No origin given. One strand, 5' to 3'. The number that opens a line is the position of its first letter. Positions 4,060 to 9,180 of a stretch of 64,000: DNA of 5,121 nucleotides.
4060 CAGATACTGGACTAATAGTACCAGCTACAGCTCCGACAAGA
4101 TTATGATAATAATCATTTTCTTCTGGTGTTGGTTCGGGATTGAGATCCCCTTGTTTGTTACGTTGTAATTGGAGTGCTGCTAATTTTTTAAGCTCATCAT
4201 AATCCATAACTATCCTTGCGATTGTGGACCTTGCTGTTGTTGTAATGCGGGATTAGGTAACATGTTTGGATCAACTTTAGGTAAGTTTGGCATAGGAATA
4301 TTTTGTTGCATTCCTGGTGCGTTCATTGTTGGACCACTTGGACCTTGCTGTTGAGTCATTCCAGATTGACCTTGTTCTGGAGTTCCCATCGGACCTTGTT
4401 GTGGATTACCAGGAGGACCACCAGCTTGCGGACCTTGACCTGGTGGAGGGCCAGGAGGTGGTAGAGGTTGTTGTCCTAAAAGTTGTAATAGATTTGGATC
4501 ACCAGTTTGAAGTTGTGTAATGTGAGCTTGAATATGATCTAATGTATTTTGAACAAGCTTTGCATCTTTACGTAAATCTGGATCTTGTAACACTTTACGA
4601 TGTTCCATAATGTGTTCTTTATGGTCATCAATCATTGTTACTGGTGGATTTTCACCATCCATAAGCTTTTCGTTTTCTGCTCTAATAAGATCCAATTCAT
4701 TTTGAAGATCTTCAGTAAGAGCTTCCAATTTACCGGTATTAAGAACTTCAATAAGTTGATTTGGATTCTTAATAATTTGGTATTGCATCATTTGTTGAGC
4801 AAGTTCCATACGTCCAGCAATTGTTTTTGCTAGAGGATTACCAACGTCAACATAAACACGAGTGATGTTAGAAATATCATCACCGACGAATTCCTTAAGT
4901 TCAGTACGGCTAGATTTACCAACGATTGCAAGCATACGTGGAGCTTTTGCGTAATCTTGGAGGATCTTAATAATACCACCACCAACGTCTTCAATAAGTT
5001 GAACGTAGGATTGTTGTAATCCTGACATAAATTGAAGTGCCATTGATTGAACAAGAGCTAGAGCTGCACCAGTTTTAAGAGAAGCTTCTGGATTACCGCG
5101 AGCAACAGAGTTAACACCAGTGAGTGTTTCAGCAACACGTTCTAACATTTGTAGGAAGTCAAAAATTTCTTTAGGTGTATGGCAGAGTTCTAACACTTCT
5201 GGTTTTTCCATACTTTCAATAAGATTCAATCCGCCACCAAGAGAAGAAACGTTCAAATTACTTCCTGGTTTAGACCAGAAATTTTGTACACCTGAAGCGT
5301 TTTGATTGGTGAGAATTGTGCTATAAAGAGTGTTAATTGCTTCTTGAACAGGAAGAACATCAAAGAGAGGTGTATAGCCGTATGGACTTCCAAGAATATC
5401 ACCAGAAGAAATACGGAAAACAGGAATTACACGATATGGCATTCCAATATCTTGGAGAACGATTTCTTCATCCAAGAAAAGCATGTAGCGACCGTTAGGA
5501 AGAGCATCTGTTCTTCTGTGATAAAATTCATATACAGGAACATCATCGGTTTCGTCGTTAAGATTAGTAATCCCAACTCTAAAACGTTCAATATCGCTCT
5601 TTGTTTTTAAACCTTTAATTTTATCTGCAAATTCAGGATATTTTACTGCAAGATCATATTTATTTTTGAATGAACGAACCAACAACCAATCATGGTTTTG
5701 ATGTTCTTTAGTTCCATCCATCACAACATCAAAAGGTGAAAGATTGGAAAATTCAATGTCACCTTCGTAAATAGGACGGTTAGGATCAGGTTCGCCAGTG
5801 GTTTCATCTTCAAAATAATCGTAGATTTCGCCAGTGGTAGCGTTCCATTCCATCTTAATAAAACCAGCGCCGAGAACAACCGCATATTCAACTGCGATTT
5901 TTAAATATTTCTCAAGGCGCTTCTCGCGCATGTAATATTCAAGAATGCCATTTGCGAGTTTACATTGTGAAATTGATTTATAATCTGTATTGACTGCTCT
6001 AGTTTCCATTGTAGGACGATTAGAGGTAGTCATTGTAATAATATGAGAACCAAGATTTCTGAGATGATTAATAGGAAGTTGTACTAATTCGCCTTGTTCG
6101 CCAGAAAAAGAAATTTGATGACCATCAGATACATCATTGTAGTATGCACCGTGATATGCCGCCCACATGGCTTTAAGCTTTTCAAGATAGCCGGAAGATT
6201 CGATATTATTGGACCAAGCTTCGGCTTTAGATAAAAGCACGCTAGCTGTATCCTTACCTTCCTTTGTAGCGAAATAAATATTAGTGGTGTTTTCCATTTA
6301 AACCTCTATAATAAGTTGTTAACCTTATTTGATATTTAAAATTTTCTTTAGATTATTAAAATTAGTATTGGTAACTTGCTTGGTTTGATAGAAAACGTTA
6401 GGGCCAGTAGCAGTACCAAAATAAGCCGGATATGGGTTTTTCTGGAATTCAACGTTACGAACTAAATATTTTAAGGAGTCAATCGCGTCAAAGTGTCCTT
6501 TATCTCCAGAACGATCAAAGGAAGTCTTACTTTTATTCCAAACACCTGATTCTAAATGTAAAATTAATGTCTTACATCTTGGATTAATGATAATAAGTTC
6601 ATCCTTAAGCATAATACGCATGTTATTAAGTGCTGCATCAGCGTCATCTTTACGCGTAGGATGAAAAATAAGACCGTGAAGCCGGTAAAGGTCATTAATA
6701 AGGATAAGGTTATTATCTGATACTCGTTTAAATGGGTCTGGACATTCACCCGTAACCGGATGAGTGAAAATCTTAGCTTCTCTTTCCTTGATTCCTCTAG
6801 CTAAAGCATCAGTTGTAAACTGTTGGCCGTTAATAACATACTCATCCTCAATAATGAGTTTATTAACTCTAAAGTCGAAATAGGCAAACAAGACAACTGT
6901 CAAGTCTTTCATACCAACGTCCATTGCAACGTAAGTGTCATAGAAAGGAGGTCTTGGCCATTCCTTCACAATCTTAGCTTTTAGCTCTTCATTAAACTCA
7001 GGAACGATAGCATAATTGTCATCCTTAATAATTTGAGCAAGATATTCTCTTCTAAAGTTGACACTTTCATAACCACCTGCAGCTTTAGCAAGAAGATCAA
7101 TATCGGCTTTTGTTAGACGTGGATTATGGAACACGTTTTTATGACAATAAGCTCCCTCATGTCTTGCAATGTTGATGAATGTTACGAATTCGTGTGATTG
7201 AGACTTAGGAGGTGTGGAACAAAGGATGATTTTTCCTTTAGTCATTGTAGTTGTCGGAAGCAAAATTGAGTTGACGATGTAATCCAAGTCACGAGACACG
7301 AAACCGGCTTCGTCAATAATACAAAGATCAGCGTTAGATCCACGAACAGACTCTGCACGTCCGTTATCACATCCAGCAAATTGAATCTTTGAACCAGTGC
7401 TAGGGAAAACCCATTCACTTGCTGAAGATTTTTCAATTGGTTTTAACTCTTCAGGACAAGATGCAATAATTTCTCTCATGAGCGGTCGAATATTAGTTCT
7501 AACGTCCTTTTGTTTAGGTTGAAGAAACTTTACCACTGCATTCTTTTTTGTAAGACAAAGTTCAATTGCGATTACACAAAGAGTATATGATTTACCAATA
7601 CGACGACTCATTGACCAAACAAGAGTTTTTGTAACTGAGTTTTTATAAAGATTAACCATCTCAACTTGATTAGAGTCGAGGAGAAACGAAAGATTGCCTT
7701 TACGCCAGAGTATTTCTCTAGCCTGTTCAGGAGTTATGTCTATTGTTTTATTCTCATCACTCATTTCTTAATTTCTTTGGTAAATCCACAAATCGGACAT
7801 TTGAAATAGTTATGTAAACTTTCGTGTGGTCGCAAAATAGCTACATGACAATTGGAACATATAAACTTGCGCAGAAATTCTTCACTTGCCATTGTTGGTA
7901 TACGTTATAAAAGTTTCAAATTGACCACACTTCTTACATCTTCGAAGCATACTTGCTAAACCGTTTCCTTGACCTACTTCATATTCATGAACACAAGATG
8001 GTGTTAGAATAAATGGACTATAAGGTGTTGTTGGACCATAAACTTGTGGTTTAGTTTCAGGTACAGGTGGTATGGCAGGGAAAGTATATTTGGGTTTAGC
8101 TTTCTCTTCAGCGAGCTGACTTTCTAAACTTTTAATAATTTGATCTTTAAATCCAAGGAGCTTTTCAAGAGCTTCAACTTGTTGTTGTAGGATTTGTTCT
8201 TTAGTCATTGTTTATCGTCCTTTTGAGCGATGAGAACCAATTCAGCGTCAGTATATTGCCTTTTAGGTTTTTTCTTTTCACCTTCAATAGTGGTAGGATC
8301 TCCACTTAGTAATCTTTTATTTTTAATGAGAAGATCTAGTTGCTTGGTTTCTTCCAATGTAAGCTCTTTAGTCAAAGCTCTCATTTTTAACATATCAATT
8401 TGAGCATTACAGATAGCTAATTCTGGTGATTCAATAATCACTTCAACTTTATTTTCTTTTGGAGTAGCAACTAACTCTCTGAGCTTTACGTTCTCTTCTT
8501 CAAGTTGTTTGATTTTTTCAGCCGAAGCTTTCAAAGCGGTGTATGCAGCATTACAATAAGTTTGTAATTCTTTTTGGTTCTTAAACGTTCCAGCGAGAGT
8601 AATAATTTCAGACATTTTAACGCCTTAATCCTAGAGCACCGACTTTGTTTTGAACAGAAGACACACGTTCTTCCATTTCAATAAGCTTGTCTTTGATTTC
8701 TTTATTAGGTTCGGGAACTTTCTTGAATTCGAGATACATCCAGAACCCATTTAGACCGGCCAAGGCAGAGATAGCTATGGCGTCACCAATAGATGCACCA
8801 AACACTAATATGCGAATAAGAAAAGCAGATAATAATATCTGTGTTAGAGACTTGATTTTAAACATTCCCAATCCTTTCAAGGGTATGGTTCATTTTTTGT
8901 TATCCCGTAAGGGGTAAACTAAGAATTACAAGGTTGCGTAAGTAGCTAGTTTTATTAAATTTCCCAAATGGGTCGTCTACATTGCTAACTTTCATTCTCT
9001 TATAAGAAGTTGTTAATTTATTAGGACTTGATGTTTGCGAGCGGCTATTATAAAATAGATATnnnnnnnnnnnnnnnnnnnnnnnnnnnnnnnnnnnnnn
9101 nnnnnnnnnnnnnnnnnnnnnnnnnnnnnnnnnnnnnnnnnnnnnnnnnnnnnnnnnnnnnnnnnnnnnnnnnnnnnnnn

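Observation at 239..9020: Conserved 20-22 bp late-promoter-like motif, including an exact 22-mer duplicate, punctuating the minus-strand structural module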

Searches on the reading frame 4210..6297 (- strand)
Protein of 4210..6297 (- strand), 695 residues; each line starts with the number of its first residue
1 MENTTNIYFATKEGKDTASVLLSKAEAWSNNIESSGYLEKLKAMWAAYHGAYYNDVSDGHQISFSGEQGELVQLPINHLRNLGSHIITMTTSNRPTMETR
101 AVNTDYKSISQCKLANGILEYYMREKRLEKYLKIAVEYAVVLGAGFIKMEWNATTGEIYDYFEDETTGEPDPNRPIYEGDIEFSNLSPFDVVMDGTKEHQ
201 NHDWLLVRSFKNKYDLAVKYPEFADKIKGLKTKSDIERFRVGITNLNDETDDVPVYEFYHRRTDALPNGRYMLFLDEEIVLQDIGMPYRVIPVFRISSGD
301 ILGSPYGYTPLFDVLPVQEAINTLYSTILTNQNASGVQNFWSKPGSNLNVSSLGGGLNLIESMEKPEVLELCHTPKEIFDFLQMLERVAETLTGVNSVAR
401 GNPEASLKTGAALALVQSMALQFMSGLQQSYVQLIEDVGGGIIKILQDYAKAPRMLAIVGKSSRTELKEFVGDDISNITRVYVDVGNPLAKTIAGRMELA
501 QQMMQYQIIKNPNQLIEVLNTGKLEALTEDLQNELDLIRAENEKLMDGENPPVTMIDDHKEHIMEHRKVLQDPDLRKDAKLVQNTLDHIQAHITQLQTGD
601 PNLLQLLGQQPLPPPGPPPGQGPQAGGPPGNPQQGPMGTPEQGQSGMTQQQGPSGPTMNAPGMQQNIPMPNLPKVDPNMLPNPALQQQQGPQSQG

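Call 13: search_protein_families(library=phrogs, proteins=[window:4210-6297:-], max_evalue=0.001)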
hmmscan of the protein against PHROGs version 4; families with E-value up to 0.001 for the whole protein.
window:4210-6297:- (695 aa): 3 families
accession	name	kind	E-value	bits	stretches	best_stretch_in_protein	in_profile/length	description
phrog_156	-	head and packaging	1.5e-20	74.2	1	79-554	66-574/681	portal protein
phrog_332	-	connector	9.7e-11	41.7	1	79-510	69-478/560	head-tail adaptor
phrog_1216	-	head and packaging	0.00036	20.2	0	373-508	433-565/714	portal protein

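Call 14: search_protein_families(library=pfam, proteins=[window:4210-6297:-], max_evalue=0.01)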
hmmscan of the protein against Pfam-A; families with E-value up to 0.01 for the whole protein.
window:4210-6297:- (695 aa): 2 families
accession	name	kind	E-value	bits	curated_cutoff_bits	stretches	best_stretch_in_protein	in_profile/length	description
PF23899.1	SU10_portal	-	2e-06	27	30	1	373-510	398-534/593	Phage SU10 portal protein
PF16510.12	P22_portal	-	2.9e-06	26.5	26.1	1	74-261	46-210/594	Phage P22-like portal protein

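Call 17: find_related_loci(query=window:4210-6297:-, collection=viral_contigs, flank=10000)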
Query window:4210-6297:- (695 aa) in viral_contigs; peptide patterns used: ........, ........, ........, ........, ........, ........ (x = any residue, [..] = any of these).
2 stretches matched a pattern; 1 encode a relative of the query (tblastn E <= 1e-3); 1 distinct loci.
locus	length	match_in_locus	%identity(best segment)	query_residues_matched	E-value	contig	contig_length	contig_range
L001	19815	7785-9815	77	2-685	0e+0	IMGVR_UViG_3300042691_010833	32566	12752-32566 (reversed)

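Call 29: find_homologous_proteins(query=window:4210-6297:-, max_evalue=1e-20)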
Query window:4210-6297:- (695 aa): 3234 proteins with E <= 1e-20 among 8000 candidates; the best 120 are listed.
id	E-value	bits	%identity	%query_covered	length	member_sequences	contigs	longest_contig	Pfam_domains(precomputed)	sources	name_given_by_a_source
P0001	0.0e+0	1587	100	100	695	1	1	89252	PF23899.2,PF16510.13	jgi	jgi:hypothetical protein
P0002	0.0e+0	1220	77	98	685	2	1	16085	PF23899.2,PF16510.13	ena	-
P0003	0.0e+0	1218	77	99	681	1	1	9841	PF23899.2,PF16510.13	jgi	jgi:hypothetical protein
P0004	0.0e+0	1190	77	98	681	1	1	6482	PF23899.2,PF16510.13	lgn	-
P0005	0.0e+0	1183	75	98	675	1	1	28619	PF23899.2,PF16510.13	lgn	-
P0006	0.0e+0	1179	75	98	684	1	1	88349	PF23899.2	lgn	-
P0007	0.0e+0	1170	73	99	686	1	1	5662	PF16510.13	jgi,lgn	-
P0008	0.0e+0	1169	73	99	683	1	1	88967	PF23899.2,PF16510.13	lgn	-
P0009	0.0e+0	1162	74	98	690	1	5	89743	PF23899.2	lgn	-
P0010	0.0e+0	1161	75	98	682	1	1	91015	-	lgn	-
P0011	0.0e+0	1160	73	98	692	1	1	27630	PF23899.2,PF16510.13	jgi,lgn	-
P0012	0.0e+0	1157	73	98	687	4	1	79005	PF23899.2,PF16510.13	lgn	-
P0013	0.0e+0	1151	75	95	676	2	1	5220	PF23899.2,PF16510.13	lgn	-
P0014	0.0e+0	1149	73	97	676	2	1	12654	PF23899.2,PF16510.13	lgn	-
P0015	0.0e+0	1144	72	98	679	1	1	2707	PF23899.2,PF16510.13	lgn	-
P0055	2.3e-266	904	59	98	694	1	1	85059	PF23899.2,PF16510.13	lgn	-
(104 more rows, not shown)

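Call 30: find_encoding_contigs(protein=P0001, flank=10000, max_places=3)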
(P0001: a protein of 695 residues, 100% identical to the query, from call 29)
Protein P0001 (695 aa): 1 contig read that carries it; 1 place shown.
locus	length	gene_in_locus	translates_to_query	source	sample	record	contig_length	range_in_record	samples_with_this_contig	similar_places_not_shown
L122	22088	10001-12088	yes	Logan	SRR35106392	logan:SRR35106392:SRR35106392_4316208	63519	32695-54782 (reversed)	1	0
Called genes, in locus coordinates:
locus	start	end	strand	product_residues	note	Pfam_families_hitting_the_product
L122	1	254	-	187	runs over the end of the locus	PF13392:HNH_3 (weak)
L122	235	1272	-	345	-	PF10127:RlaP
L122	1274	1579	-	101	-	-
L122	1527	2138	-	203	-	-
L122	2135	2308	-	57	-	PF14389:Lzipper-MIP1 (weak)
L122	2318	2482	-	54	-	-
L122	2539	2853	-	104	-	-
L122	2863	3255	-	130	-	-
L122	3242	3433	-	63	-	-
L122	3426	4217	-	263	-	PF02272:DHHA1 (weak)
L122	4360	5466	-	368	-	PF21189:PHA02142, PF09414:RNA_ligase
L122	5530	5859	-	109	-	-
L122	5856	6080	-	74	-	-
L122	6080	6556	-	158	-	-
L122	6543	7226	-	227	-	PF00082:Peptidase_S8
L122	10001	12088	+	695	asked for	PF16510:P22_portal (faint), PF23899:SU10_portal (weak)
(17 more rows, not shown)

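Call 40: search_dna_similar(query=window:4210-6297:-, collection=phages, mode=protein, max_rows=25)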
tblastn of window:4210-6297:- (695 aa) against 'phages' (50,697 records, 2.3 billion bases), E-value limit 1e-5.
Records with a match: 13; places in all: 13; records where one place covers at least 80% of the query: 1.
Best place of each record, by identity: <60% 13.
By first word of the organism name: Arthrobacter 8; Microbacterium 2; Proteobacteria 1; Cellulosimicrobium 1; Caudoviricetes 1.
By host as written in the record: Arthrobacter sp. ATCC 21022 8; Microbacterium paraoxydans NRRL B-14843 2; Silvanigrella aquatica Nonnen-W8red 1; Cellulosimicrobium sp. 1; - 1.
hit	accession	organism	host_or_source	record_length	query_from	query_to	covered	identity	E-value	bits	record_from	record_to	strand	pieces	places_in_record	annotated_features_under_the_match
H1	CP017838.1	Proteobacteria phage MWH-Nonnen-W8red 1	Silvanigrella aquatica Nonnen-W8red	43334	8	596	85%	27.1%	3e-58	219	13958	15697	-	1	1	record has no annotation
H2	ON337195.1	Arthrobacter phage Casserole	Arthrobacter sp. ATCC 21022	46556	40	591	79%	19.0%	2e-12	77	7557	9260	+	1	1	13: portal protein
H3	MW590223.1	Cellulosimicrobium phage DS1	Cellulosimicrobium sp.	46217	76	593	75%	20.0%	9e-7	59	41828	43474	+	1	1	hypothetical protein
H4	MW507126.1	Microbacterium phage Shocker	Microbacterium paraoxydans NRRL B-14843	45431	76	563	70%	20.8%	9e-15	85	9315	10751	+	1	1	20: portal protein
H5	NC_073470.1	Microbacterium phage Shocker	Microbacterium paraoxydans NRRL B-14843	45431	76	563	70%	20.8%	9e-15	85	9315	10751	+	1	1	20: portal protein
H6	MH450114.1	Arthrobacter phage Brad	Arthrobacter sp. ATCC 21022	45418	40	554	74%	19.3%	5e-12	76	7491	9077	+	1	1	13: portal protein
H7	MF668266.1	Arthrobacter phage Adat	Arthrobacter sp. ATCC 21022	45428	40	554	74%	19.3%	5e-12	76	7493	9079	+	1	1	portal protein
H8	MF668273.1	Arthrobacter phage GurgleFerb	Arthrobacter sp. ATCC 21022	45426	40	554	74%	19.3%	5e-12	76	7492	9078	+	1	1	portal protein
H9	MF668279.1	Arthrobacter phage Nellie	Arthrobacter sp. ATCC 21022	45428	40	554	74%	19.3%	5e-12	76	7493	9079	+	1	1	portal protein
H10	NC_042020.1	Arthrobacter phage Adat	Arthrobacter sp. ATCC 21022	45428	40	554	74%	19.3%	5e-12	76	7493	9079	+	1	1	portal protein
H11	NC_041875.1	Arthrobacter phage Jasmine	Arthrobacter sp. ATCC 21022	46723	48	545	72%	19.4%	5e-12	76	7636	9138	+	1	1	15: portal protein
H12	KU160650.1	Arthrobacter phage Jasmine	Arthrobacter sp. ATCC 21022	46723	48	545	72%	19.4%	5e-12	76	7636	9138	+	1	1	15: portal protein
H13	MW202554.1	Caudoviricetes sp.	Manatee Spring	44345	251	568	46%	20.4%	2e-9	67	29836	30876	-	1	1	portal protein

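Call 42: find_related_loci(query=A1, collection=viral_contigs, flank=10000)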
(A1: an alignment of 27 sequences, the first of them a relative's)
Query A1 (695 aa) in viral_contigs; peptide patterns used: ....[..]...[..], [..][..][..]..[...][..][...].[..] (x = any residue, [..] = any of these).
333 stretches matched a pattern; 289 encode a relative of the query (tblastn E <= 1e-3); the best 80 are kept; 80 distinct loci.
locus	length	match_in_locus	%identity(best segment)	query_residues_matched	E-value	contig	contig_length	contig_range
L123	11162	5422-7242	70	6-612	0e+0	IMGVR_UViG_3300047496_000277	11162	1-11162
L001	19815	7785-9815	77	2-685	0e+0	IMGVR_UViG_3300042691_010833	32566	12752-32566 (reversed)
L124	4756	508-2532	57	2-683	0e+0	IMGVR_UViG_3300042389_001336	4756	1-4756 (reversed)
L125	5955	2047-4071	57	2-683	0e+0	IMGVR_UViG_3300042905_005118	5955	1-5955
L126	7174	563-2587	57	2-683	0e+0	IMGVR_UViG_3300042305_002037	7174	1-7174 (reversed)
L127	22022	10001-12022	57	6-688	0e+0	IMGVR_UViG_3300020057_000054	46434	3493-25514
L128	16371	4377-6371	57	4-688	0e+0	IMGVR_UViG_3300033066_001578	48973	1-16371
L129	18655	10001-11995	56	1-688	0e+0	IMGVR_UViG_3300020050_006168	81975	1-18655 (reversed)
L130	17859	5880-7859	55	2-674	0e+0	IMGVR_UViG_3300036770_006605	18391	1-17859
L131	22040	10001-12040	55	2-650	0e+0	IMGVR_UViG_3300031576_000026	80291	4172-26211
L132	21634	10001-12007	56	7-687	0e+0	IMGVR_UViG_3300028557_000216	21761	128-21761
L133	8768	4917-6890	56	3-673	0e+0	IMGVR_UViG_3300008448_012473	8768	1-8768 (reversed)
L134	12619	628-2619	56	8-673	0e+0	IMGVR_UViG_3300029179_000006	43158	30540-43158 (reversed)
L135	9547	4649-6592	56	4-662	0e+0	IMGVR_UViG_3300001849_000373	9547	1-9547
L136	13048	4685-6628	56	4-662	0e+0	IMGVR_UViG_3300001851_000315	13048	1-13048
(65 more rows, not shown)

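Call 119: find_encoding_contigs(protein=P0055, flank=10000, max_places=2)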
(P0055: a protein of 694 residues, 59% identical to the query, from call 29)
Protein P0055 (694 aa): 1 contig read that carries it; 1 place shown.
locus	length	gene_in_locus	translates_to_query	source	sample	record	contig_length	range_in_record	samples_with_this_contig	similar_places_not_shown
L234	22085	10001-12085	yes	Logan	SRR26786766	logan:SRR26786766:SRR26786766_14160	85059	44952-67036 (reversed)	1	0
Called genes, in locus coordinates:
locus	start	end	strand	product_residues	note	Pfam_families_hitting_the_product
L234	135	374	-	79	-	-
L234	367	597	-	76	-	-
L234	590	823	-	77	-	-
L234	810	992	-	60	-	-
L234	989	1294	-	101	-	PF18909:dGTP_diPhyd_N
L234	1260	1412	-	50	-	-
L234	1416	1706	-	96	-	-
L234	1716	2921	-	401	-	PF13203:DUF2201_N, PF09967:DUF2201 (weak)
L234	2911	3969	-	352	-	PF07728:AAA_5 (weak)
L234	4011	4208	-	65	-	-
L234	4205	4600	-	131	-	-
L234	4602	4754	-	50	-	-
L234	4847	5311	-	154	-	-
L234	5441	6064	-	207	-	PF00149:Metallophos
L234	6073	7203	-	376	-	PF21189:PHA02142, PF09414:RNA_ligase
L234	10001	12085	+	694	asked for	PF16510:P22_portal (weak), PF23899:SU10_portal (weak)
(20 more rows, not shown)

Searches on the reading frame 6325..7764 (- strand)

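Call 13: search_protein_families(library=phrogs, proteins=[window:6325-7764:-], max_evalue=0.001)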
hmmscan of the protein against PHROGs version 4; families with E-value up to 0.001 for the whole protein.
window:6325-7764:- (479 aa): 5 families
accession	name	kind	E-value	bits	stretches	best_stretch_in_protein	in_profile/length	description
phrog_2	-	head and packaging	1.6e-34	120.8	1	6-444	197-599/807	terminase large subunit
phrog_7579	-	head and packaging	7.5e-09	36.1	1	51-244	23-212/239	terminase large subunit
phrog_5989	-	head and packaging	2.7e-07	31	1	27-183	140-283/347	terminase large subunit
phrog_10250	-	head and packaging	7.8e-05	23.5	1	232-443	5-220/228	terminase large subunit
phrog_6681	-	head and packaging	8.5e-05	22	1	46-183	178-326/758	terminase large subunit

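Call 14: search_protein_families(library=pfam, proteins=[window:6325-7764:-], max_evalue=0.01)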
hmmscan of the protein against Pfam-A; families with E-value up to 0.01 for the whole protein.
window:6325-7764:- (479 aa): 1 family
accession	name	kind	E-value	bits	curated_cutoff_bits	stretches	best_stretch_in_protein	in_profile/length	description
PF03237.21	Terminase_6N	-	1.3e-08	35.2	22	1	52-200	4-149/215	Terminase large subunit, T4likevirus-type, N-terminal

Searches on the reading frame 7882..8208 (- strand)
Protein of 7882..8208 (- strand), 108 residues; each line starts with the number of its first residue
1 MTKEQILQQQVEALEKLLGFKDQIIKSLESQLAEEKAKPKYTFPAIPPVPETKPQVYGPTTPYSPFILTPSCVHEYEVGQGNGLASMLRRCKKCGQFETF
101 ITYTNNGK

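Call 13: search_protein_families(library=phrogs, proteins=[window:7882-8208:-], max_evalue=0.001)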
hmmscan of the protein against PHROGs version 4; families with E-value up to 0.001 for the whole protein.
window:7882-8208:- (108 aa): 1 family
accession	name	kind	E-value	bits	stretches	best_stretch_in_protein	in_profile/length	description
phrog_4188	-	unknown function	0.00021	22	1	70-98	16-46/50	-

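Call 14: search_protein_families(library=pfam, proteins=[window:7882-8208:-], max_evalue=0.01)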
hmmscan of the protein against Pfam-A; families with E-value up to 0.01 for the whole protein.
window:7882-8208:- (108 aa): 0 families

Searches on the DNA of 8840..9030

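Call 108: search_rna_families(source=window, start=8840, end=9030, threshold=evalue, max_evalue=5)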
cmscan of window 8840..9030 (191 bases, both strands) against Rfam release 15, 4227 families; matches with E-value up to 5: 0.
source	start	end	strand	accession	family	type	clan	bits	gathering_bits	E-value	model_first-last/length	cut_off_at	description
